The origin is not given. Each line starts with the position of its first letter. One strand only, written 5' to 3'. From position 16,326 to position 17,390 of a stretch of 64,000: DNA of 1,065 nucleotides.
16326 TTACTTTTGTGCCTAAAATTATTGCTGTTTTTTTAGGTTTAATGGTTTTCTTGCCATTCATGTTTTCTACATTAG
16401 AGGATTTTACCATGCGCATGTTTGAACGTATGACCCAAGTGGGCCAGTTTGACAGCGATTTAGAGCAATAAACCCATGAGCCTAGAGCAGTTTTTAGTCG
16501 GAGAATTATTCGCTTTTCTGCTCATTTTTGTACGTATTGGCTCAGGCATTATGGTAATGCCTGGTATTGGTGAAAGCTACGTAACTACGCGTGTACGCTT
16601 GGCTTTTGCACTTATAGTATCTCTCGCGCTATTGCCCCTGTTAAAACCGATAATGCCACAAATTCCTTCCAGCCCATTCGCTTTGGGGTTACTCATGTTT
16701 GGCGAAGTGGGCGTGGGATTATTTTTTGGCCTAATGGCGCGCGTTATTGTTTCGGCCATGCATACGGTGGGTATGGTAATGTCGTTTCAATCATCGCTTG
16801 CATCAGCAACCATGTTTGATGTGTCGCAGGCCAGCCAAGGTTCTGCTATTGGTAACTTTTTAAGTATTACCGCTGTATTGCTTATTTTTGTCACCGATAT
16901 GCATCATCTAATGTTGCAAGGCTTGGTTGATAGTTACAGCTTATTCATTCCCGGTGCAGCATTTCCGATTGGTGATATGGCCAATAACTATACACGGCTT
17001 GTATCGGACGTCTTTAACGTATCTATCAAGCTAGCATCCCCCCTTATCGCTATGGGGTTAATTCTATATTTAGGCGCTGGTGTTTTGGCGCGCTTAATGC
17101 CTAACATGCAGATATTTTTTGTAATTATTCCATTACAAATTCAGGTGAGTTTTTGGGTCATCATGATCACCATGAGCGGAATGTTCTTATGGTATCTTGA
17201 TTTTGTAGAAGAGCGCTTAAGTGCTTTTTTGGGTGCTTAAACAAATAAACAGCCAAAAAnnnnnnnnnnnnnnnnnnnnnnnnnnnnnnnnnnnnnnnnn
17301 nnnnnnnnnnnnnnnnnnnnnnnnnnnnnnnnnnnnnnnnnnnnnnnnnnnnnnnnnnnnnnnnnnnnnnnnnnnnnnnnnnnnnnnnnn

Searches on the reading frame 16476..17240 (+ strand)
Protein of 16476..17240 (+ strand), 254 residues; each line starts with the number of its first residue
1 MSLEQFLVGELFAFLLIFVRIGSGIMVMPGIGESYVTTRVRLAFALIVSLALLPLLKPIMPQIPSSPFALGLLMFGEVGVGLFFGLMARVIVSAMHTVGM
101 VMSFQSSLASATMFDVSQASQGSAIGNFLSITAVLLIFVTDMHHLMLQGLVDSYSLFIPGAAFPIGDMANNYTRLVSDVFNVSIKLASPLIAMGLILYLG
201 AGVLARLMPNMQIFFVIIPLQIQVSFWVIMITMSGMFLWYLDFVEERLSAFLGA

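Call 89: search_protein_families(library=pfam, proteins=[window:16476-17240:+], max_evalue=0.00001)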
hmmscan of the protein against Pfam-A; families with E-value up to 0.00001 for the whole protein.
window:16476-17240:+ (254 aa): 1 family
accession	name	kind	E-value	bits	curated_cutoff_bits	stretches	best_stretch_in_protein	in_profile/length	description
PF01311.25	Bac_export_1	-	5.5e-53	180.3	27.8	1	12-244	2-227/230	Bacterial export proteins, family 1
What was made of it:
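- A FliR/SctT-family export gene is present in the window at 16476..17240 (call 89).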
